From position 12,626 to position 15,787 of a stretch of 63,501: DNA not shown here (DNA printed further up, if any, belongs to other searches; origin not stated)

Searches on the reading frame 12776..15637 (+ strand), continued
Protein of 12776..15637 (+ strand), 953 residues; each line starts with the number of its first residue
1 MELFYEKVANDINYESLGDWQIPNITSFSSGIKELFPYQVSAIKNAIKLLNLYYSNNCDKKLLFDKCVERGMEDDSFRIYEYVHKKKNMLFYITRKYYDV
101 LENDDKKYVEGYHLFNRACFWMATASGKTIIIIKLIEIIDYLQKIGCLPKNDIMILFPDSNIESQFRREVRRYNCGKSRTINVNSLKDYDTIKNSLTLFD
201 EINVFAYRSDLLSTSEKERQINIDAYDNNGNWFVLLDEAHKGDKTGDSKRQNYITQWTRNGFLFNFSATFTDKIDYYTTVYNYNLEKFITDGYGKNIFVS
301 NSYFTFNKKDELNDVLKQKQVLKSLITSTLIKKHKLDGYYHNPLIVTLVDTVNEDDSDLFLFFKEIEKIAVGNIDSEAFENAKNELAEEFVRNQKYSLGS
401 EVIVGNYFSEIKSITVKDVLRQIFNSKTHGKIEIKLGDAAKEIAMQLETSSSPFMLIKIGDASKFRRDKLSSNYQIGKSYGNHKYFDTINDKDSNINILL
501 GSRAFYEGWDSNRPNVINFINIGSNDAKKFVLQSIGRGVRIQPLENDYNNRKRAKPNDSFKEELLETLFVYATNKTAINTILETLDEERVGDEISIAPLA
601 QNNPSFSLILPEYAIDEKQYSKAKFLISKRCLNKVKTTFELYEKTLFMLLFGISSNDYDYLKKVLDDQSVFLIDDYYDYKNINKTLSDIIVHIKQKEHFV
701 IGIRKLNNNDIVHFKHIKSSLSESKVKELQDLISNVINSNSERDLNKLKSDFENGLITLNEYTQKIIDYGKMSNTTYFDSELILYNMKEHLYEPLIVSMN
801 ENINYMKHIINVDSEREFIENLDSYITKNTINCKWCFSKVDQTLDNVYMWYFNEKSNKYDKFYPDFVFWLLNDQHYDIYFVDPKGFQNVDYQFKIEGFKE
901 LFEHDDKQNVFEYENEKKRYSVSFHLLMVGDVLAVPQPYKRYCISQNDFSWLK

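Call 76: get_annotated_region(hit=H2, flank=6000)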
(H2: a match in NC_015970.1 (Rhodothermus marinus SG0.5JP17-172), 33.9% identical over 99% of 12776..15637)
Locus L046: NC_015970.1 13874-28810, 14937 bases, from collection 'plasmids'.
description: Rhodothermus marinus SG0.5JP17-172 plasmid pRHOM17201, complete sequence
organism: Rhodothermus marinus SG0.5JP17-172 (NCBI taxid 762570)
taxonomy: Bacteria; Rhodothermota; Rhodothermia; Rhodothermales; Rhodothermaceae; Rhodothermus; Rhodothermus marinus; Rhodothermus marinus SG0.5JP17-172
host: -; source: -; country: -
typing (MOB-suite, as given by PLSDB): non-mobilizable; replicon rep_cluster_1386
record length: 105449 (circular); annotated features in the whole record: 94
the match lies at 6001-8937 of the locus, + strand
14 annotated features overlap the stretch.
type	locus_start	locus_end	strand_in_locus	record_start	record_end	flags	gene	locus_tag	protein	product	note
CDS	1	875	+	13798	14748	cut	-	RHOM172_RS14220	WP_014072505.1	hypothetical protein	-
CDS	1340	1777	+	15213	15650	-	-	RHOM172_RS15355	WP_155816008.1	hypothetical protein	-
CDS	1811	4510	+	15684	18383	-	-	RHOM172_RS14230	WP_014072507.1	site-specific DNA-methyltransferase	GO:0006306 - obsolete DNA methylation [Evidence IEA]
CDS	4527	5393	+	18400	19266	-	-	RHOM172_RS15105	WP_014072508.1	nucleotidyltransferase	-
CDS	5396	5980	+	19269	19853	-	-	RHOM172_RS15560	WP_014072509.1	hypothetical protein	-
CDS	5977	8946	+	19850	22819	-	-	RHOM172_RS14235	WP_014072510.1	DEAD/DEAH box helicase family protein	-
CDS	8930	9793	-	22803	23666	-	-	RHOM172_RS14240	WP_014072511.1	GIY-YIG nuclease family protein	-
CDS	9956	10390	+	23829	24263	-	umuD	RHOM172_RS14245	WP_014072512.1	translesion error-prone DNA polymerase V autoproteolytic subunit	-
CDS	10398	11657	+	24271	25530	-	-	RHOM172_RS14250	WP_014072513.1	Y-family DNA polymerase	-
CDS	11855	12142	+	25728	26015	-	-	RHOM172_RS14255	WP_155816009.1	hypothetical protein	-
CDS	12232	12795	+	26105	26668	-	-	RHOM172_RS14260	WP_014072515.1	IS607 family transposase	-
CDS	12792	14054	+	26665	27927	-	tnpB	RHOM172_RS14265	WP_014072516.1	IS607 family element RNA-guided endonuclease TnpB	-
CDS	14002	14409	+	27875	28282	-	-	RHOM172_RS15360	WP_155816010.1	hypothetical protein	-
CDS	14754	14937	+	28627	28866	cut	-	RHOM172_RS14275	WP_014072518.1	type II toxin-antitoxin system prevent-host-death family antitoxin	GO:0008219 - cell death [Evidence IEA]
